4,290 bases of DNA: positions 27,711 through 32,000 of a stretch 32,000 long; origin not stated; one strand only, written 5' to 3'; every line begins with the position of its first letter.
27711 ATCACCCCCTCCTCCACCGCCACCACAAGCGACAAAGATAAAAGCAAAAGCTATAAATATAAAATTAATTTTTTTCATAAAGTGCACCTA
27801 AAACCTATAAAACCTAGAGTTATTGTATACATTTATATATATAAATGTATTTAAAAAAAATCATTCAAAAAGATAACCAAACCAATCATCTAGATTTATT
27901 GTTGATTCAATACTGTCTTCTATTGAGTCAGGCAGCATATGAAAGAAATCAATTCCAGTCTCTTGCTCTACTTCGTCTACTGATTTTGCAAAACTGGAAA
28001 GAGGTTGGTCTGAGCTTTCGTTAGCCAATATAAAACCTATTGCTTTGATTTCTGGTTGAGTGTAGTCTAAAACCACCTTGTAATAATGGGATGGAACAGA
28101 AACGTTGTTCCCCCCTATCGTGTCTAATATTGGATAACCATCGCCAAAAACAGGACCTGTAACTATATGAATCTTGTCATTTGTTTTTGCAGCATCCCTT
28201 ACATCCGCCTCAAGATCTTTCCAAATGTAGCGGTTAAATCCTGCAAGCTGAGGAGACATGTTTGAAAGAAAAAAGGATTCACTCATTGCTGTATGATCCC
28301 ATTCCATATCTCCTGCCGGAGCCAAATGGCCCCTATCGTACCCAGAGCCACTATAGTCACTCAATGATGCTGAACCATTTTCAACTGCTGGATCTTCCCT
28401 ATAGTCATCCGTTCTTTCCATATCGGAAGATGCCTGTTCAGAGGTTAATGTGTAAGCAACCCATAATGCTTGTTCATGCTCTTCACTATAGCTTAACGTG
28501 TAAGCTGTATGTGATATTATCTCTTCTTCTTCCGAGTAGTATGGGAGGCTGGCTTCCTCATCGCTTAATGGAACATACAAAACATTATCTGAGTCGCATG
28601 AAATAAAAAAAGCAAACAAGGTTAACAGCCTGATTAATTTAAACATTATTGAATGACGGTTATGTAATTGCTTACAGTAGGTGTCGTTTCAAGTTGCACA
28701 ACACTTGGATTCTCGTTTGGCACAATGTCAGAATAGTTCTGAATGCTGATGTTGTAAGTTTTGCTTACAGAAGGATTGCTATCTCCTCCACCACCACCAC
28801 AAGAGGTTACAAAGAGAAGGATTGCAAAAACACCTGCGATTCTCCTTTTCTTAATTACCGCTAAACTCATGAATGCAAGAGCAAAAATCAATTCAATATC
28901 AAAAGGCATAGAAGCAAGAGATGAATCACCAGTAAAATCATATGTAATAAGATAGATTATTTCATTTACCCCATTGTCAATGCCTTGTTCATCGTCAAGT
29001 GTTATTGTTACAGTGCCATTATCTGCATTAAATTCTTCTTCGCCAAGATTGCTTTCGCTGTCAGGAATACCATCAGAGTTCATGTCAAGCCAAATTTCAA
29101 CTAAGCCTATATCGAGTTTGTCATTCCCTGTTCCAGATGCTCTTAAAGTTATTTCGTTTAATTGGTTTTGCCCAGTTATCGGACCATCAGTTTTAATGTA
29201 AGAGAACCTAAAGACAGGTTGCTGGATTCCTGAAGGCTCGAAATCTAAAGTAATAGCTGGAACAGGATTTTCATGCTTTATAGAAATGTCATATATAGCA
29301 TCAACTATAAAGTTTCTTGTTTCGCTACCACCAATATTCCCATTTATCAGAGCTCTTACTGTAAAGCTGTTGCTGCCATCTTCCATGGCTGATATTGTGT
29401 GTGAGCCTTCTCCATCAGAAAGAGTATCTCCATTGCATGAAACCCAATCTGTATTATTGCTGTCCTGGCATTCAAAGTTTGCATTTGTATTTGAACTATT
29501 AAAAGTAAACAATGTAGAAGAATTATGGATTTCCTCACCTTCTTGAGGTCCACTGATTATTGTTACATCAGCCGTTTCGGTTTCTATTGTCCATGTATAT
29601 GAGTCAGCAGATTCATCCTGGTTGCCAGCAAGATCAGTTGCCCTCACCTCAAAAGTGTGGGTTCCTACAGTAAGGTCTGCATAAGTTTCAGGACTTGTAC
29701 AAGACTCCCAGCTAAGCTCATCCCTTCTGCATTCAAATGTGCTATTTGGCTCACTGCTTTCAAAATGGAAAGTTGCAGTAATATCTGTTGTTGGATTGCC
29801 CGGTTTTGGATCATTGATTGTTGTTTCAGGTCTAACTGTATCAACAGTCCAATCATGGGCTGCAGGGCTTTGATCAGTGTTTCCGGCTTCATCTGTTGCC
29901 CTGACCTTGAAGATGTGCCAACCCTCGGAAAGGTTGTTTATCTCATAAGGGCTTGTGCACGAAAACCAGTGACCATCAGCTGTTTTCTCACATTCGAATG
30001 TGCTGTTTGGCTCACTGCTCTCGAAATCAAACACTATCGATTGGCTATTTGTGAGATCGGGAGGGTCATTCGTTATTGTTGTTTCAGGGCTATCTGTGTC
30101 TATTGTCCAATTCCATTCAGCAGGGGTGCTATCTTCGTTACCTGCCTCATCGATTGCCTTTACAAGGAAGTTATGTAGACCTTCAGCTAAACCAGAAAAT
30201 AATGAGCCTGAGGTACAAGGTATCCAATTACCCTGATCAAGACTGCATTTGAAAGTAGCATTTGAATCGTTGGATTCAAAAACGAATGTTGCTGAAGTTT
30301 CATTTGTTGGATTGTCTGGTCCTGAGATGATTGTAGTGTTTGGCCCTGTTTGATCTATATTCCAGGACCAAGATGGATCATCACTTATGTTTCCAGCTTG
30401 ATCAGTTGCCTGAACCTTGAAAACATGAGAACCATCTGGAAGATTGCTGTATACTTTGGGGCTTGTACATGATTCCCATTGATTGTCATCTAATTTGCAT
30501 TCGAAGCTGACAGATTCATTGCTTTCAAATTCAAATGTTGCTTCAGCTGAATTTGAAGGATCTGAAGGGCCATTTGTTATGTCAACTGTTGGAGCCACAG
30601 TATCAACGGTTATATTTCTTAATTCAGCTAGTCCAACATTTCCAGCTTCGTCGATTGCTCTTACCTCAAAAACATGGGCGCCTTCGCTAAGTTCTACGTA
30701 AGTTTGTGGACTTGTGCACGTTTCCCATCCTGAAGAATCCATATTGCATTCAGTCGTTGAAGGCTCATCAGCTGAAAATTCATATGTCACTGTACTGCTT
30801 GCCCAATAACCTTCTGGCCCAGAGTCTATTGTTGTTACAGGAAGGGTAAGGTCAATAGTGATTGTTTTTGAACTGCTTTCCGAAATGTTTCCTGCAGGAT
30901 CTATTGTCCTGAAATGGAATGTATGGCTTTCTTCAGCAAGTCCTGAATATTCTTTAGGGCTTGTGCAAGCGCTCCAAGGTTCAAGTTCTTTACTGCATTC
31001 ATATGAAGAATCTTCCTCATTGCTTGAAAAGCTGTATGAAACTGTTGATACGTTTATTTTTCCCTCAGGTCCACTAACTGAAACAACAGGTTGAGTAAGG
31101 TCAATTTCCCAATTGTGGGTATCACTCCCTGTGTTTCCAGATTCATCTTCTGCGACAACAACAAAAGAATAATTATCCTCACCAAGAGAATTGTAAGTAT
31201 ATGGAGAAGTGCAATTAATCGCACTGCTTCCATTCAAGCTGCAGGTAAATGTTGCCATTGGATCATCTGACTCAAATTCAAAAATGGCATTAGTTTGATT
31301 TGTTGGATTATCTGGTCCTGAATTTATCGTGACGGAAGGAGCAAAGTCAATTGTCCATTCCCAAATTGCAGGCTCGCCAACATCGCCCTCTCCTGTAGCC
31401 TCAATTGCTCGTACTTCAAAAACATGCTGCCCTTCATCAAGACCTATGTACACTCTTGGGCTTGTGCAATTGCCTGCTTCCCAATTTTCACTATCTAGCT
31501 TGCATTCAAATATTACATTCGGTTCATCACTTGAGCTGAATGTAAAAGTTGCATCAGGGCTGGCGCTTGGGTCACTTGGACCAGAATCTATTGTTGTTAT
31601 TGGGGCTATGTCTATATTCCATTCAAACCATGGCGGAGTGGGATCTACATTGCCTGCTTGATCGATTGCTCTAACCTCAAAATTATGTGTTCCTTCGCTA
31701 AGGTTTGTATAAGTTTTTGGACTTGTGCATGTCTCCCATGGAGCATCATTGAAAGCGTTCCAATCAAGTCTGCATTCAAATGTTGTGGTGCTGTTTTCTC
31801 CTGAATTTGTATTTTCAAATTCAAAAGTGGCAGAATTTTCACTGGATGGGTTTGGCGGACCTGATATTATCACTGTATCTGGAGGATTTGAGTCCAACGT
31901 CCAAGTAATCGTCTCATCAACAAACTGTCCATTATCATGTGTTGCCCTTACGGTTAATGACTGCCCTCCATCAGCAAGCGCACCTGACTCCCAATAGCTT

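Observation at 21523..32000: Giant Ig-repeat lipoproteins, a coupled lipoprotein nuclease and a small ORF occupy the position upstream of pheT where pheS normally sits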

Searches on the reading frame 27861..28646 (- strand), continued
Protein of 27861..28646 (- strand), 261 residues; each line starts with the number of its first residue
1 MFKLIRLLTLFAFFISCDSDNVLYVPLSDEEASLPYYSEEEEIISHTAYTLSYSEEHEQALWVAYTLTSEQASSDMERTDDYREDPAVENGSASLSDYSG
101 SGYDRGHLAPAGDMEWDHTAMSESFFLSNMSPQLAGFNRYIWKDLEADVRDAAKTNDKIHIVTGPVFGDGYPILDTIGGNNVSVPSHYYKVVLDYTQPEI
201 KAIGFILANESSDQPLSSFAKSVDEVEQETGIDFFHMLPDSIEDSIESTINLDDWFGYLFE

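Call 38: search_solved_structures(query=window:27861-28646:-, max_evalue=0.00001)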
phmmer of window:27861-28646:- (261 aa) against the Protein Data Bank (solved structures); distinct sequences matched with E-value up to 0.00001: 47.
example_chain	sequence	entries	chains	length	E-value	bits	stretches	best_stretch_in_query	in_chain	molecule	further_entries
3ism_A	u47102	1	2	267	3.6e-32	115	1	41-238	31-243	CG8862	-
6m3f_B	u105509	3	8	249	3.7e-31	111.7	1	43-235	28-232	Endonuclease G, mitochondrial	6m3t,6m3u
6lyf_A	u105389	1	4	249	4.5e-31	111.4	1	43-235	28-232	Endonuclease G, mitochondrial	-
6njt_A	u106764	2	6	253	4.7e-31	111.4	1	43-235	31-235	Endonuclease G, mitochondrial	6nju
9m0g_A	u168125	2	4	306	1.2e-29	106.7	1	43-235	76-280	Endonuclease G, mitochondrial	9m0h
3s5b_A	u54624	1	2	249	3.1e-28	102.1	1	45-241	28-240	Endonuclease G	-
4qn0_A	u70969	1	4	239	3.2e-28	102.1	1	45-241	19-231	Endonuclease G, mitochondrial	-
5gkc_A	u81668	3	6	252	2.3e-26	96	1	45-241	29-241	Endonuclease G, mitochondrial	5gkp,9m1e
7r6v_D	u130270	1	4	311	1.5e-25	93.4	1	44-239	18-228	Nuclease EXOG, mitochondrial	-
5t3v_A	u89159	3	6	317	1.5e-25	93.3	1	44-239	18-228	Nuclease EXOG, mitochondrial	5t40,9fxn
4a1n_A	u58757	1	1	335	1.7e-25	93.1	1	44-239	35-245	NUCLEASE EXOG, MITOCHONDRIAL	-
7r6t_D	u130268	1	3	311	3.7e-24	88.8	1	44-239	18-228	Nuclease EXOG, mitochondrial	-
5t4i_A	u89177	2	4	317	3.8e-24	88.7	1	44-239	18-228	Nuclease EXOG, mitochondrial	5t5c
5zki_A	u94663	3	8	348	4.8e-24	88.4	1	44-239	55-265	Nuclease EXOG, mitochondrial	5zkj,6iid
2o3b_A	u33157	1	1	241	3.9e-23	85.4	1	43-250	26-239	Nuclease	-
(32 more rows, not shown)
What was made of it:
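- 27861..28646 (-): Lipoprotein nuclease, 261 aa, of the Serratia NucA / EndoG (Endonuclease_NS) family. Signal ends ..FAFFISC|DSD. PDB hits to EndoG, EXOG, Anabaena NucA and the Serratia nuclease (call 38).
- On Endonuclease_NS (PF01223; Serratia NucA/EndoG): Aligned range confirmed against EndoG and NucA structures (call 38).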

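Call 39: search_solved_structures(query=L001:5091-6590:+, max_evalue=0.00001)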
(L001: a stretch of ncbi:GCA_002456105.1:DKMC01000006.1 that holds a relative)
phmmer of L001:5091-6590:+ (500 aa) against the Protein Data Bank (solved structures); distinct sequences matched with E-value up to 0.00001: 59.
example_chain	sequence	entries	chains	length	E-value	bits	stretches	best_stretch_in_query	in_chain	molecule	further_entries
3vv3_A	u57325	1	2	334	4.2e-32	115.1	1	137-442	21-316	Deseasin MCP-01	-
4lvn_A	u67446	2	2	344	4.5e-18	68.8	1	164-444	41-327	Subtilisin-like serine protease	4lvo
8pol_A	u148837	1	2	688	1.7e-17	66.9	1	164-446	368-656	Subtilisin-like protease 1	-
4tr2_A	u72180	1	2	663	1.1e-14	57.6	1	164-436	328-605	Subtilisin-like 1 serine protease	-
8cp0_A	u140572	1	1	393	1.7e-14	57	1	164-436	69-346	subtilisin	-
8coy_A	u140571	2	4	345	1.7e-14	56.9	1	164-436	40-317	subtilisin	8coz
8qke_A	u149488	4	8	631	6.5e-14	55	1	164-436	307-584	subtilisin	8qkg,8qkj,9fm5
7w2a_A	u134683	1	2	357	2e-10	43.5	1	202-441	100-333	Peptidase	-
7xr8_A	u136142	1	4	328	8.8e-10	41.4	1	147-408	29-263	Major intracellular serine protease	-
5yl7_A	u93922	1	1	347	2.8e-09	39.7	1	147-425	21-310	Pseudoalteromonas arctica PAMC 21717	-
1dbi_A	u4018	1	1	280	6.2e-09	38.6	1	150-449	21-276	AK.1 SERINE PROTEASE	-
1st3_A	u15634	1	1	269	3.1e-08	36.3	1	216-434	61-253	SUBTILISIN BL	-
9i67_A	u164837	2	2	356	4.9e-08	35.7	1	147-408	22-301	Alkaline serine protease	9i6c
1a2q_A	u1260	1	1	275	6.8e-08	35.2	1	214-429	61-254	SUBTILISIN BPN'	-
2sni_E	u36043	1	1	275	9.5e-08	34.7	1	214-428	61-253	SUBTILISIN NOVO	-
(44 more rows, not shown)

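Call 43: search_protein_families(library=pfam, proteins=[L001:9330-9998:+], max_evalue=10)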
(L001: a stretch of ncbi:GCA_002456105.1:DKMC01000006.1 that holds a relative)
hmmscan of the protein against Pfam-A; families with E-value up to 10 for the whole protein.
L001:9330-9998:+ (223 aa): 0 families

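Call 77: find_encoding_contigs(protein=P0006, flank=8000, max_places=2)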
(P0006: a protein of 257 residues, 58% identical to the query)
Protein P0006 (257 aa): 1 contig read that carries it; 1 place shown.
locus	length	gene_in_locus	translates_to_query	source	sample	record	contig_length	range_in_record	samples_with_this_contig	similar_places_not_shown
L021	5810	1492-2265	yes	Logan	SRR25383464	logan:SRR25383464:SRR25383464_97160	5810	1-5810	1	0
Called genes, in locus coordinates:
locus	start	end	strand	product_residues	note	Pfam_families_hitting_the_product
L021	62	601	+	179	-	PF01661:Macro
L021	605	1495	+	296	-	-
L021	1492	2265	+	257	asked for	PF01223:Endonuclease_NS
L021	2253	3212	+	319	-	PF04909:Amidohydro_2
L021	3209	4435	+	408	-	-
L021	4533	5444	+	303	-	PF18899:DUF5655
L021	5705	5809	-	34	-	?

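Call 78: find_encoding_contigs(protein=P0058, flank=8000, max_places=2)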
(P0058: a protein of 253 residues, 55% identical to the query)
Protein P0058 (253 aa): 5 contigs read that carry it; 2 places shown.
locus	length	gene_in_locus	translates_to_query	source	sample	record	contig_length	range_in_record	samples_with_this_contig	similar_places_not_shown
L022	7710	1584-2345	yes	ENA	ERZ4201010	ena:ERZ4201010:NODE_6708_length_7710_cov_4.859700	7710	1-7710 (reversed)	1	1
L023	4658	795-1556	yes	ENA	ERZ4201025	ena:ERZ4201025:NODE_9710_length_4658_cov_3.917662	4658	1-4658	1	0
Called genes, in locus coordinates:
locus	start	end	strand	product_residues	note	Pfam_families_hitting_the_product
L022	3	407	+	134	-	?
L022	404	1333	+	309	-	-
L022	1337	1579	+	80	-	-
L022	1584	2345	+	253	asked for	PF01223:Endonuclease_NS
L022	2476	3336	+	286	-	PF09603:Fib_succ_major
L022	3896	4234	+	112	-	-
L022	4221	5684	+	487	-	PF08706:D5_N, PF19263:DUF5906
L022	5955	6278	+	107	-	PF12728:HTH_17 (weak)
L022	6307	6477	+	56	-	-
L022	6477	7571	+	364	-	PF13495:Phage_int_SAM_4 (faint), PF00589:Phage_integrase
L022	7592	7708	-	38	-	?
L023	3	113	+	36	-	?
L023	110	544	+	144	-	-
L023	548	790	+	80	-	-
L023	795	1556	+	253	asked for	PF01223:Endonuclease_NS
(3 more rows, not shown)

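Call 79: find_encoding_contigs(protein=P0071, flank=8000, max_places=2)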
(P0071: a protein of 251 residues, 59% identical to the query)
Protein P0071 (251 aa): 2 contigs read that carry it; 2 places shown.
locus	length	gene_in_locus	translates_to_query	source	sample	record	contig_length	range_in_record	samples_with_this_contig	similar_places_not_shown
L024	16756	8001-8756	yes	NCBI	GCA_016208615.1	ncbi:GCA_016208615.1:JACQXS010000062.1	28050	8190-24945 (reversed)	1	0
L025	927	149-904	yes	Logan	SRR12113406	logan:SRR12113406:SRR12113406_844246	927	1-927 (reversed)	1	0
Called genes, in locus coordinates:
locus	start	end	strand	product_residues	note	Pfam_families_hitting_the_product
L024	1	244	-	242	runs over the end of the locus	-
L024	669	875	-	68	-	PF10047:DUF2281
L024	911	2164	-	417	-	PF00464:SHMT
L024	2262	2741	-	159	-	PF13187:Fer4_9 (weak), PF13247:Fer4_11, PF13237:Fer4_10 (weak), PF14697:Fer4_21 (weak), PF12838:Fer4_7, PF13187:Fer4_9 (weak), PF25160:LdpA_Fe-S-bd (weak), PF00037:Fer4, +3 more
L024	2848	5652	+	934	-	PF24681:Kelch_KLHDC2_KLHL20_DRC7, PF24981:Beta-prop_ATRN-LZTR1, PF13418:Beta-prop_TYW4, PF13415:Beta-prop_FBX42, PF13418:Beta-prop_TYW4, PF13964:Beta-prop_Calicin, PF24681:Kelch_KLHDC2_KLHL20_DRC7, PF13418:Beta-prop_TYW4, +7 more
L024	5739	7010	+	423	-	PF07969:Amidohydro_3 (weak), PF01979:Amidohydro_1, PF07969:Amidohydro_3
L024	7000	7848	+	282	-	-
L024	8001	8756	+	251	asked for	PF01223:Endonuclease_NS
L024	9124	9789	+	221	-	PF01694:Rhomboid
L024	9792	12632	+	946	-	PF02384:N6_Mtase, PF07669:Eco57I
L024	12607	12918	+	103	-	-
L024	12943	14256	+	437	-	PF03952:Enolase_N, PF00113:Enolase_C, PF13378:MR_MLE_C (weak)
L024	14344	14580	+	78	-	PF04977:DivIC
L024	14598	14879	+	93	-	-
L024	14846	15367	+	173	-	PF01467:CTP_transf_like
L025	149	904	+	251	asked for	PF01223:Endonuclease_NS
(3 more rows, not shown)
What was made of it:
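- Nuclease homologues at 55-60% identity have unrelated neighbours (calls 77-79). Distant nuclease homologues have unrelated neighbours (calls 77-79).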

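Call 81: search_protein_families(library=padloc, proteins=[window:27861-28646:-, L001:5109-9998:+], max_evalue=0.001)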
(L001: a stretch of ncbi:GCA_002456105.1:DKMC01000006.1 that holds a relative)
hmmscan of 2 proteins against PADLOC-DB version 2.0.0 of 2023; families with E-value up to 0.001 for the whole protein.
window:27861-28646:- (261 aa): 0 families

L001:5109-9998:+ (1630 aa): 1 family
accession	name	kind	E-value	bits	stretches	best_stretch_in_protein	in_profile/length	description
PDLC03014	subtilase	-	9.1e-10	36.6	1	143-427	165-379/391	-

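Call 95: search_solved_structures(query=L001:5109-6500:+, max_evalue=1e-20, show_alignments=1)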
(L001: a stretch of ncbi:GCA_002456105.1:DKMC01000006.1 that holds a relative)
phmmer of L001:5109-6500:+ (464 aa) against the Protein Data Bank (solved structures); distinct sequences matched with E-value up to 1e-20: 1.
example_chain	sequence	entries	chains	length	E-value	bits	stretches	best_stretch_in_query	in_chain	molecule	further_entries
3vv3_A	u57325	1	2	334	3.8e-32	115.3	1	131-436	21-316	Deseasin MCP-01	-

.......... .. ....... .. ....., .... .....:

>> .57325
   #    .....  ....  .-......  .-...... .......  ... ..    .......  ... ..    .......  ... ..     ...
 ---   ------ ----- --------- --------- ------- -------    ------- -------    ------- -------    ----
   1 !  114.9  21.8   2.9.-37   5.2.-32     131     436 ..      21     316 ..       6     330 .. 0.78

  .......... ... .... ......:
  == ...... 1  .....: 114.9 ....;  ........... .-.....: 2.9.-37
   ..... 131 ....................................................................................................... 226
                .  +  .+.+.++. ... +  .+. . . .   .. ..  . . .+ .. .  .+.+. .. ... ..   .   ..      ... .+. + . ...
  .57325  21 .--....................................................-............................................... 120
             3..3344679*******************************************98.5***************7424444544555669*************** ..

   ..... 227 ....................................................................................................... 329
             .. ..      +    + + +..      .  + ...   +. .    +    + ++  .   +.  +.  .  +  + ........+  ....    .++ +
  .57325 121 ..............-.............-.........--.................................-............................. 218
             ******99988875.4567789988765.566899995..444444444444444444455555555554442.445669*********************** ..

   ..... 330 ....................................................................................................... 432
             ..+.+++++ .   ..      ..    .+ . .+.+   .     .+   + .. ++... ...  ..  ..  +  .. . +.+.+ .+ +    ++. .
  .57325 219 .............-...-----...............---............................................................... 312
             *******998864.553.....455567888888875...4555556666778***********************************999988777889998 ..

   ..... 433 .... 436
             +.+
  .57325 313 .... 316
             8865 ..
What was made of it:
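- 28646..32000 (-): Giant 1, C-terminal 1117 codons plus stop; the ORF continues past the window edge. The full protein is 1636 aa (this allele) or 1807 aa. Order of parts: signal peptide, propeptide, subtilisin S8 catalytic domain, about 11 Ig-like modules, a beta-rich domain, a C-terminal membrane hairpin. Best solved relative is deseasin MCP-01, 3vv3, E 4e-32, with Asp/His/Ser and the oxyanion Asn aligned (calls 39, 95).
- On Subtilase S8 (PF00082): The alignment to deseasin 3vv3 pairs HDQG with IDTG, HGTGVGG with HGTHVSG, AAAGN with AAAGN, and GTSCATP with GTSMATP (call 95).
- Closest known: Deseasin MCP-01 and related secreted subtilases. Same: S8 catalytic domain (E 4e-32 to 3vv3) with the triad and oxyanion Asn aligned (calls 39, 95).
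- Giant 1 carries an intact protease head (call 95).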

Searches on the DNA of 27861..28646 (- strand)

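Call 67: search_rna_families(source=L001, start=4000, end=5600, threshold=gathering)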
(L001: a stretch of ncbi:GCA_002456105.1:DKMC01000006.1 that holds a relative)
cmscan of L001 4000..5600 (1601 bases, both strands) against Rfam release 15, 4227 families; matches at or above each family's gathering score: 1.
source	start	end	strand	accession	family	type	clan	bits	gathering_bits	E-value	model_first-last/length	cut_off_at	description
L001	4732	5059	-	RF00010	RNaseP_bact_a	Gene; ribozyme;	CL00002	262.1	100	6.3e-86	1-367/367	no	Bacterial RNase P class A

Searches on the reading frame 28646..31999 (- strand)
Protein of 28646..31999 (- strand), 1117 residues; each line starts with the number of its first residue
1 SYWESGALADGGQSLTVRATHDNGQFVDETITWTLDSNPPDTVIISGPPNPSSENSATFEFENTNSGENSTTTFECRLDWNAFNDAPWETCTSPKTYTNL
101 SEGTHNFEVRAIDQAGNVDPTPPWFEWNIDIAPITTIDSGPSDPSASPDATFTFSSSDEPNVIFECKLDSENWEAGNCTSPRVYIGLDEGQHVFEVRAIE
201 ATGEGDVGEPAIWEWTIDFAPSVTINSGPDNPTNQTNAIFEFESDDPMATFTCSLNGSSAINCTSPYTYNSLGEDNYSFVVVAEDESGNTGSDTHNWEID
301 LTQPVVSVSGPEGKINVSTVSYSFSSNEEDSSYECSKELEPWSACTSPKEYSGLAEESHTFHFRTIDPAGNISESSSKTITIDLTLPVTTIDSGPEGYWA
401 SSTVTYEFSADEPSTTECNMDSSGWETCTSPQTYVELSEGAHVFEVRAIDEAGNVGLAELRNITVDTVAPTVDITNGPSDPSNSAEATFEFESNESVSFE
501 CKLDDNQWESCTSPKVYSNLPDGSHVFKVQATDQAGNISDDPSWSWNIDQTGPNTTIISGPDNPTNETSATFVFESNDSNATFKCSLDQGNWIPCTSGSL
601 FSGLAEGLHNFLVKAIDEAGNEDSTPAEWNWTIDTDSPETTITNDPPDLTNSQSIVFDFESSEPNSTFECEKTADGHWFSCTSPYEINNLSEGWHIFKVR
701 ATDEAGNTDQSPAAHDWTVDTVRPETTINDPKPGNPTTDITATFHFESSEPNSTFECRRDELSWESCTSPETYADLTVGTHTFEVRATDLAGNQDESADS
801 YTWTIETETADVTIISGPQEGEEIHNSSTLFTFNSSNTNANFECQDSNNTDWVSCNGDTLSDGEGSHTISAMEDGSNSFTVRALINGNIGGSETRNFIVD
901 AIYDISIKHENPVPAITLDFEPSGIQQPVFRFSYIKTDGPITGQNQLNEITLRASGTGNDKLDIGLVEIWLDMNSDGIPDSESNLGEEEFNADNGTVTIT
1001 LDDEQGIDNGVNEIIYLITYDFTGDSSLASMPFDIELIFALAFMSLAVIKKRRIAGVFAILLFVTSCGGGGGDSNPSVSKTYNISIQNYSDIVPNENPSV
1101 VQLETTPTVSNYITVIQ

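Call 6: search_protein_families(library=pfam, proteins=[window:28646-31999:-], max_evalue=0.01)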
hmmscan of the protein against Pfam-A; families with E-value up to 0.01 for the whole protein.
window:28646-31999:- (1117 aa): 9 families
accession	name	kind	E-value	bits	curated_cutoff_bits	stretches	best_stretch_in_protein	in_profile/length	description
PF19077.6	Big_13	-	1.2e-37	128.9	27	4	639-721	30-102/102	Bacterial Ig-like domain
PF07495.19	Y_Y_Y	-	6.4e-16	58.4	26.6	0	505-545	18-59/65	Y_Y_Y domain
PF12245.14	Big_3_2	-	1.7e-11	44.8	23.3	0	355-383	93-121/122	Bacterial Ig-like domain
PF13750.12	Big_3_3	-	5.3e-11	42.9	27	0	265-315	5-56/157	Bacterial Ig-like domain (group 3)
PF16389.11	DUF4998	-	2.3e-10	40.8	29.1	0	684-708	75-99/199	Domain of unknown function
PF22352.2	K319L-like_PKD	-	1.1e-05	25.8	27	0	685-710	52-77/84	K319L-like, PKD domain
PF15418.12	DUF4625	-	1.2e-05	26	27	0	484-539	71-122/131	Domain of unknown function (DUF4625)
PF00028.23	Cadherin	-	0.00024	21.9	28.8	0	640-711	16-84/93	Cadherin domain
PF16370.11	MetallophosC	-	0.00044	20.8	29.7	0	658-708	123-167/168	C terminal of Calcineurin-like phosphoesterase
